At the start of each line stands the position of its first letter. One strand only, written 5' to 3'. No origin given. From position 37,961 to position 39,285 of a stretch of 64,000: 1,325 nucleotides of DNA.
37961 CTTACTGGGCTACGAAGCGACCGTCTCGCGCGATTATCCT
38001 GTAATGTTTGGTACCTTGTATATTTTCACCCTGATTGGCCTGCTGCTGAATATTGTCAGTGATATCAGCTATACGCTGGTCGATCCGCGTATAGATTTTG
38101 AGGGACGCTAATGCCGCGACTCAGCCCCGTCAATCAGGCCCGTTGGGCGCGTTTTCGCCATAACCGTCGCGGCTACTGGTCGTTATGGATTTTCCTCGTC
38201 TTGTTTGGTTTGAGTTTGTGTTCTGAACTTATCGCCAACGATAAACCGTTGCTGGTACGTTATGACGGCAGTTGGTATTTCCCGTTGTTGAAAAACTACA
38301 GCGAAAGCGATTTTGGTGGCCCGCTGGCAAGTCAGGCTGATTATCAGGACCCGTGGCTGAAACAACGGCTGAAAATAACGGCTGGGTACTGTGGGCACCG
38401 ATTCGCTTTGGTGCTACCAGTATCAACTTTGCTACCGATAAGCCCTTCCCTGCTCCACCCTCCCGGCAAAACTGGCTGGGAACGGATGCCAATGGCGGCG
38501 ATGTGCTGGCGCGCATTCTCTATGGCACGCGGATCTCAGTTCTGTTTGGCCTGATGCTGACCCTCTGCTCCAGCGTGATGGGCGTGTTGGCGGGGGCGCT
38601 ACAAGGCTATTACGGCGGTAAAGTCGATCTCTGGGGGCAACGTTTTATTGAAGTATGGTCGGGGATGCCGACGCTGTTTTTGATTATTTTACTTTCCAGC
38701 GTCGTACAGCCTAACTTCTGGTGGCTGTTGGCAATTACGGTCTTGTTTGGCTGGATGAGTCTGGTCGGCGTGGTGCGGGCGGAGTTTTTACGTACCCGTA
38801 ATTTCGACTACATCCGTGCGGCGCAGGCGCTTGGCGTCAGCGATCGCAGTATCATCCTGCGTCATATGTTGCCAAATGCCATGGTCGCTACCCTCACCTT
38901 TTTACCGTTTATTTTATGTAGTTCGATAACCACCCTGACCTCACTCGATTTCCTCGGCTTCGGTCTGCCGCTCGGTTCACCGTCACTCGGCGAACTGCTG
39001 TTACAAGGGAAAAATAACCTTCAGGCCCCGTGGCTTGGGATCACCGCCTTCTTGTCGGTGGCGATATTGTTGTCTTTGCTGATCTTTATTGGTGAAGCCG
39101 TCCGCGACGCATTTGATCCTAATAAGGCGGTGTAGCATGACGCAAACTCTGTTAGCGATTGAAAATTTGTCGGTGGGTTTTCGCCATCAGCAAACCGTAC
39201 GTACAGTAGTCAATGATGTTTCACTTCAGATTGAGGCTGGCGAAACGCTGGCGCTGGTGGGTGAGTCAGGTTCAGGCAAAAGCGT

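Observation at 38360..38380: One-base deletion frameshift in yejE, the permease of the YejABEF microcin C / peptide importer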

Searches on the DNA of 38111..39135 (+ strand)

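Call 3: search_dna_similar(query=window:38111-39135:+, collection=ecoli_genomes, mode=near, max_rows=30)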
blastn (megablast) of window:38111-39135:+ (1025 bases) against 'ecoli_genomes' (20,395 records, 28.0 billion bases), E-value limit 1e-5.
Records with a match: 5425; places in all: 5426; records where one place covers at least 80% of the query: 5420.
Genomes with a match: 5425 of 5426; with a place that covers at least 80% of the query: 5420. Places per genome that has any: lowest 1, median 1, highest 2. On chromosomes: 5426 places; on plasmids: 0.
Best place of each record, by identity: >=99% 33; 95-99% 5389; 90-95% 3.
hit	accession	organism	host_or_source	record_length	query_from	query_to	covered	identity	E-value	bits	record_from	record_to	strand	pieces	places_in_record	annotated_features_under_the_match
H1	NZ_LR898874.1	Escherichia coli strain MSB1_4I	Homo sapiens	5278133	1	1025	100%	100.0%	0e+0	1893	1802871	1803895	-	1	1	yejE: ABC transporter permease | yejB: microcin C ABC transporter permease YejB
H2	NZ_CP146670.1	Escherichia coli strain MS 21-1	Homo sapiens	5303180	1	1025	100%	99.9%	0e+0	1888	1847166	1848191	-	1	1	yejE: ABC transporter permease | yejB: microcin C ABC transporter permease YejB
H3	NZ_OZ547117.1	Escherichia coli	Homo sapiens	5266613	1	1025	100%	99.9%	0e+0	1888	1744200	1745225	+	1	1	yejE: ABC transporter permease | yejB: microcin C ABC transporter permease YejB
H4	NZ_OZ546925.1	Escherichia coli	Homo sapiens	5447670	1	1025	100%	99.9%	0e+0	1888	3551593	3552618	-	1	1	yejE: ABC transporter permease | yejB: microcin C ABC transporter permease YejB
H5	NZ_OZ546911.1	Escherichia coli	Homo sapiens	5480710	1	1025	100%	99.9%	0e+0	1888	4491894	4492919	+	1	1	yejE: ABC transporter permease | yejB: microcin C ABC transporter permease YejB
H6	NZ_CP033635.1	Escherichia coli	chicken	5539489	1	1025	100%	99.8%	0e+0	1882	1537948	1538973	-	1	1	yejE: ABC transporter permease | yejB: microcin C ABC transporter permease YejB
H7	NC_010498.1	Escherichia coli SMS-3-5 strain SMS-3-5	-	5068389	1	1025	100%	99.8%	0e+0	1882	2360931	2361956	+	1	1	yejE: ABC transporter permease | yejB: microcin C ABC transporter permease YejB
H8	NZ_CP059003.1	Escherichia coli strain 2D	Homo sapiens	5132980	1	1025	100%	99.8%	0e+0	1882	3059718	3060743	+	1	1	yejE: ABC transporter permease | yejB: microcin C ABC transporter permease YejB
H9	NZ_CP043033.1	Escherichia coli strain XDL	Homo sapiens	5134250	1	1025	100%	99.8%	0e+0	1882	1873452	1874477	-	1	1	yejE: ABC transporter permease | yejB: microcin C ABC transporter permease YejB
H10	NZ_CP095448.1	Escherichia coli strain LS45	chicken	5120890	1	1025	100%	99.8%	0e+0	1882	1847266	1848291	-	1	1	yejE: ABC transporter permease | yejB: microcin C ABC transporter permease YejB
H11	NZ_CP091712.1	Escherichia coli strain KFu014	river water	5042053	1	1025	100%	99.8%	0e+0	1882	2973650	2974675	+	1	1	yejE: ABC transporter permease | yejB: microcin C ABC transporter permease YejB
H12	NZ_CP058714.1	Escherichia coli strain M172-1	Manis javanica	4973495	1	1025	100%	99.8%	0e+0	1882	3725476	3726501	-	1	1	yejE: ABC transporter permease | yejB: microcin C ABC transporter permease YejB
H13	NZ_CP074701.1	Escherichia coli strain 702/18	Homo sapiens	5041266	1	1025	100%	99.8%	0e+0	1882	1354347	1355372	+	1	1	yejE: ABC transporter permease | yejB: microcin C ABC transporter permease YejB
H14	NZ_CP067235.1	Escherichia coli strain SBF22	surface water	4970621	1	1025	100%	99.8%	0e+0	1882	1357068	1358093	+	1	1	yejE: ABC transporter permease | yejB: microcin C ABC transporter permease YejB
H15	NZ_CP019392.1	Escherichia coli strain XH992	Homo sapiens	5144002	1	1025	100%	99.8%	0e+0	1882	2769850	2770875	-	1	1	yejE: ABC transporter permease | yejB: microcin C ABC transporter permease YejB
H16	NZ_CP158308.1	Escherichia coli strain CM2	Chicken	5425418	1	1025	100%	99.8%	0e+0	1882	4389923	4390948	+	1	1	yejE: ABC transporter permease | yejB: microcin C ABC transporter permease YejB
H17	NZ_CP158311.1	Escherichia coli strain CS5L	Chicken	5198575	1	1025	100%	99.8%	0e+0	1882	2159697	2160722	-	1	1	yejE: ABC transporter permease | yejB: microcin C ABC transporter permease YejB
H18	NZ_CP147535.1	Escherichia coli strain GN03551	Homo sapiens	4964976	1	1025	100%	99.8%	0e+0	1882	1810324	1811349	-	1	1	yejE: ABC transporter permease | yejB: microcin C ABC transporter permease YejB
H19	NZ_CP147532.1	Escherichia coli strain GN03139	Homo sapiens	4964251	1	1025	100%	99.8%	0e+0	1882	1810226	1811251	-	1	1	yejE: ABC transporter permease | yejB: microcin C ABC transporter permease YejB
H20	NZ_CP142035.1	Escherichia coli strain HS4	Homo sapiens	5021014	1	1025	100%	99.8%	0e+0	1882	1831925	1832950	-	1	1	yejE: ABC transporter permease | yejB: microcin C ABC transporter permease YejB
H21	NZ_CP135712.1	Escherichia coli strain TUM1586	missing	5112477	1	1025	100%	99.8%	0e+0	1882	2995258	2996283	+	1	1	yejE: ABC transporter permease | yejB: microcin C ABC transporter permease YejB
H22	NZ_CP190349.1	Escherichia coli strain EC17CM2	chicken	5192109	1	1025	100%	99.8%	0e+0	1882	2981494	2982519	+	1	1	yejE: ABC transporter permease | yejB: microcin C ABC transporter permease YejB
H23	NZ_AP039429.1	Escherichia coli strain EC332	Gallus gallus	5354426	1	1025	100%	99.8%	0e+0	1882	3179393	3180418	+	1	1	yejE: ABC transporter permease | yejB: microcin C ABC transporter permease YejB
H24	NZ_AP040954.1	Escherichia coli strain e1-39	Homo sapiens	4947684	1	1025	100%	99.8%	0e+0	1882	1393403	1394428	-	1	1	yejE: ABC transporter permease | yejB: microcin C ABC transporter permease YejB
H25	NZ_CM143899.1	Escherichia coli strain E22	Homo sapiens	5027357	1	1025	100%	99.8%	0e+0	1882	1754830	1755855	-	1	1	yejE: ABC transporter permease | yejB: microcin C ABC transporter permease YejB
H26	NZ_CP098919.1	Escherichia coli strain CUVET17-1418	Canis lupus familiaris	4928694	1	1025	100%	99.8%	0e+0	1882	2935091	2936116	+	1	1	yejE: ABC transporter permease | yejB: microcin C ABC transporter permease YejB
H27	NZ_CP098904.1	Escherichia coli strain CUVET19-1396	Canis lupus familiaris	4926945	1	1025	100%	99.8%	0e+0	1882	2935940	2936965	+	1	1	yejE: ABC transporter permease | yejB: microcin C ABC transporter permease YejB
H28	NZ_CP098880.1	Escherichia coli strain CUVET19-1993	Canis lupus familiaris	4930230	1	1025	100%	99.8%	0e+0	1882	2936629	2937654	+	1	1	yejE: ABC transporter permease | yejB: microcin C ABC transporter permease YejB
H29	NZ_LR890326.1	Escherichia coli strain MINF_1A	Homo sapiens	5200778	1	1025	100%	99.8%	0e+0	1882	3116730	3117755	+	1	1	yejE: ABC transporter permease | yejB: microcin C ABC transporter permease YejB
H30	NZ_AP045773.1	Escherichia coli strain 23CRST013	Homo sapiens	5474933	1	1025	100%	99.8%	0e+0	1882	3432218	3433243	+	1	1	yejE: ABC transporter permease | yejB: microcin C ABC transporter permease YejB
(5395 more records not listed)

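Call 5: get_annotated_region(hit=H1, flank=4000)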
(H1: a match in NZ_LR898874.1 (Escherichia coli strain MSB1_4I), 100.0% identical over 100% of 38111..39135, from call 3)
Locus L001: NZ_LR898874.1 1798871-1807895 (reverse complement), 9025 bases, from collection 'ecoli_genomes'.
description: Escherichia coli strain MSB1_4I isolate MSB1_4I chromosome 1, complete sequence
organism: Escherichia coli strain MSB1_4I (NCBI taxid 562)
replicon: chromosome; assembly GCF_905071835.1
host: Homo sapiens; source: rectal swab; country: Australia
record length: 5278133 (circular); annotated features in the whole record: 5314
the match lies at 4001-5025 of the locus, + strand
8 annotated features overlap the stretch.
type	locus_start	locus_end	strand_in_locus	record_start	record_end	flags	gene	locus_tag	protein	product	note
CDS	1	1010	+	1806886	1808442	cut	pdeN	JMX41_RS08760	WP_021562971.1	cyclic di-GMP phosphodiesterase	-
CDS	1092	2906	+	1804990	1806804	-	yejA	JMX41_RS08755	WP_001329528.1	extracellular solute-binding protein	-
CDS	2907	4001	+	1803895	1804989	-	yejB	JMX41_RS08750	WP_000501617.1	microcin C ABC transporter permease YejB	-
CDS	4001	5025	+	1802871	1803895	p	yejE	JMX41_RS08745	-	ABC transporter permease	frameshifted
CDS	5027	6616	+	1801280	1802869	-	yejF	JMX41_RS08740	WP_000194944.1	microcin C ABC transporter ATP-binding protein YejF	-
CDS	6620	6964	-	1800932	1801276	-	yejG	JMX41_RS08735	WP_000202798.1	YejG family protein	-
CDS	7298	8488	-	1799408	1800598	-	bcr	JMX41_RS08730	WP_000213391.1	multidrug efflux MFS transporter Bcr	-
CDS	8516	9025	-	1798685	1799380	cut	rsuA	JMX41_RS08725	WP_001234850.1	16S rRNA pseudouridine(516) synthase RsuA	-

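Call 6: get_annotated_region(hit=H2, flank=4000)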
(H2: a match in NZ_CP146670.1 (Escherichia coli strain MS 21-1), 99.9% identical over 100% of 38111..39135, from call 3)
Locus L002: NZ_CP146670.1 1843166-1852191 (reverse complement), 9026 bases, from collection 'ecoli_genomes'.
description: Escherichia coli strain MS 21-1 chromosome, complete genome
organism: Escherichia coli strain MS 21-1 (NCBI taxid 562)
replicon: chromosome; assembly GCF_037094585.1
host: Homo sapiens; source: Colon; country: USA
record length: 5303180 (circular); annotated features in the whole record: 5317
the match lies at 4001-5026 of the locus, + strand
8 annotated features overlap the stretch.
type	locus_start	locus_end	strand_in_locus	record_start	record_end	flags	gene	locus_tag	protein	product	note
CDS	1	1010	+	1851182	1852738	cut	pdeN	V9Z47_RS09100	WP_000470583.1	cyclic di-GMP phosphodiesterase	-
CDS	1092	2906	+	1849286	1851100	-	yejA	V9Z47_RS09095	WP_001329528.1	extracellular solute-binding protein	-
CDS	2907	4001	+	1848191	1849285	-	yejB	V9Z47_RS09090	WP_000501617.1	microcin C ABC transporter permease YejB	-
CDS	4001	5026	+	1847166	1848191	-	yejE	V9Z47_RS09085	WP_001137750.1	ABC transporter permease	-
CDS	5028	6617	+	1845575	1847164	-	yejF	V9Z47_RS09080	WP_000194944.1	microcin C ABC transporter ATP-binding protein YejF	-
CDS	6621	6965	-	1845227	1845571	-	yejG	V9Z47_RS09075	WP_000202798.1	YejG family protein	-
CDS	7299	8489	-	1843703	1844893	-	bcr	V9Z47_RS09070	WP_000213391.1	multidrug efflux MFS transporter Bcr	-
CDS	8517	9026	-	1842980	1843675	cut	rsuA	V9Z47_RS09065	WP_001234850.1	16S rRNA pseudouridine(516) synthase RsuA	-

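Call 8: search_dna_similar(query=window:38335-38415:+, collection=ecoli_genomes, mode=near, max_rows=15)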
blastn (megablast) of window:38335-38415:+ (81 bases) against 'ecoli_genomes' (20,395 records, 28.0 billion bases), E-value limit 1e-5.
Records with a match: 5419; places in all: 5423; records where one place covers at least 80% of the query: 5415.
Genomes with a match: 5419 of 5426; with a place that covers at least 80% of the query: 5415. Places per genome that has any: lowest 1, median 1, highest 2. On chromosomes: 5423 places; on plasmids: 0.
Best place of each record, by identity: >=99% 1; 95-99% 4887; 90-95% 531.
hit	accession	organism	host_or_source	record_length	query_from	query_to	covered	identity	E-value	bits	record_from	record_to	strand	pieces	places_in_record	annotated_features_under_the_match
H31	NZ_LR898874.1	Escherichia coli strain MSB1_4I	Homo sapiens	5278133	1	81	100%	100.0%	6e-34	150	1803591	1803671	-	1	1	yejE: ABC transporter permease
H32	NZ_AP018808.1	Escherichia coli strain E2865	Bos taurus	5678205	1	81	100%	98.8%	3e-32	145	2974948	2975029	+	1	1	yejE: ABC transporter permease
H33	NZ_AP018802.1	Escherichia coli strain E2863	Bos taurus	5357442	1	81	100%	98.8%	3e-32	145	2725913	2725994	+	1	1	yejE: ABC transporter permease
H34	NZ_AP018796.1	Escherichia coli strain E2855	Bos taurus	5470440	1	81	100%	98.8%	3e-32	145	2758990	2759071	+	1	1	yejE: ABC transporter permease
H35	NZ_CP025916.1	Escherichia coli strain 120899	Homo sapiens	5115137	1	81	100%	98.8%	3e-32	145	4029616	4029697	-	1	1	yejE: ABC transporter permease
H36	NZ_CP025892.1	Escherichia coli strain 503025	Homo sapiens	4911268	1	81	100%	98.8%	3e-32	145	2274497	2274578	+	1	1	yejE: ABC transporter permease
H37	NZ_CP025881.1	Escherichia coli strain 503440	Homo sapiens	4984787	1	81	100%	98.8%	3e-32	145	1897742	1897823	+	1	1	yejE: ABC transporter permease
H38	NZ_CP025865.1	Escherichia coli strain 504211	Homo sapiens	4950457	1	81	100%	98.8%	3e-32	145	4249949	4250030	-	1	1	yejE: ABC transporter permease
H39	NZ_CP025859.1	Escherichia coli strain 504239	Homo sapiens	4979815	1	81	100%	98.8%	3e-32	145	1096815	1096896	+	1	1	yejE: ABC transporter permease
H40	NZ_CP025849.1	Escherichia coli strain 600468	Homo sapiens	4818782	1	81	100%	98.8%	3e-32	145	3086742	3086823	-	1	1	yejE: ABC transporter permease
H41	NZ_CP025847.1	Escherichia coli strain 602354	Homo sapiens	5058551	1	81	100%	98.8%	3e-32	145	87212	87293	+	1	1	yejE: ABC transporter permease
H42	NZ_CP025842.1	Escherichia coli strain 720632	Homo sapiens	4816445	1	81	100%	98.8%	3e-32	145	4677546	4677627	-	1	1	yejE: ABC transporter permease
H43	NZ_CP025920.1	Escherichia coli strain 103605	Homo sapiens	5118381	1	81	100%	98.8%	3e-32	145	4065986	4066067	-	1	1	yejE: ABC transporter permease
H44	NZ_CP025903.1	Escherichia coli strain 300709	Homo sapiens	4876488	1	81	100%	98.8%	3e-32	145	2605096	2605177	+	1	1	yejE: ABC transporter permease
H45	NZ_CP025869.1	Escherichia coli strain 503829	Homo sapiens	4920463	1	81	100%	98.8%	3e-32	145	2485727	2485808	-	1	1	yejE: ABC transporter permease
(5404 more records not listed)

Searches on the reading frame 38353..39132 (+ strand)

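Call 31: search_protein_families(proteins=[window:38353-39132:+], library=ncbifam, max_evalue=0.001)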
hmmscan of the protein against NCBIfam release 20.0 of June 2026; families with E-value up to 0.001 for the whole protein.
window:38353-39132:+ (260 aa): 22 families
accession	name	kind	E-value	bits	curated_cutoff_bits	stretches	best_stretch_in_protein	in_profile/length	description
NF011596.0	PRK15021.1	subfamily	4.3e-173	575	439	1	6-260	87-341/341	microcin C ABC transporter permease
NF045476.1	Opp4C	equivalog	5.1e-57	193.2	350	1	33-256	50-277/278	oligopeptide ABC transporter permease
NF045475.1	Opp3C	equivalog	2.3e-47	161.7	450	1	39-257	107-326/328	oligopeptide ABC transporter permease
NF045474.1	Opp2C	equivalog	2.6e-42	145.1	300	1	35-255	15-236/236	nickel transporter permease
NF045473.1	Opp1C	equivalog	1.8e-38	132.5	350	1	34-257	42-266/267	nickel/cobalt ABC transporter permease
NF011935.0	PRK15406.1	equivalog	1.3e-37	130.2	433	1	39-257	81-300/302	oligopeptide ABC transporter permease OppC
NF011662.0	PRK15082.1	equivalog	1.5e-35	123.1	484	1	31-257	72-299/303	glutathione ABC transporter permease GsiD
TIGR02790.1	nickel_nikC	equivalog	1.7e-35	122.9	358.45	1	35-255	37-258/258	nickel ABC transporter permease subunit NikC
NF043080.1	MMSYN1_0166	equivalog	5.5e-34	117.5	370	1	29-257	71-304/307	oligopeptide ABC transporter permease OppC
NF007376.0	PRK09881.1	equivalog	6.3e-31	107.5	434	1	34-258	68-293/298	D,D-dipeptide ABC transporter permease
NF008160.0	PRK10913.1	equivalog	3.5e-29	102.2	483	1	38-257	77-297/300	dipeptide ABC transporter permease DppC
NF047573.1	opine_perm_CntC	exception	5.9e-29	101.3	440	1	34-257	46-270/271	staphylopine uptake ABC transporter permease subunit CntC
NF007738.0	PRK10417.1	equivalog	1.7e-24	86.8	335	1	35-257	47-270/277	nickel ABC transporter permease subunit NikC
NF011691.0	PRK15111.1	equivalog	5.7e-15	55.6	379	1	41-254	77-291/296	putrescine export ABC transporter permease SapC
NF045472.1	Opp4B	equivalog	3.5e-07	29.8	450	1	135-245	201-301/319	oligopeptide ABC transporter permease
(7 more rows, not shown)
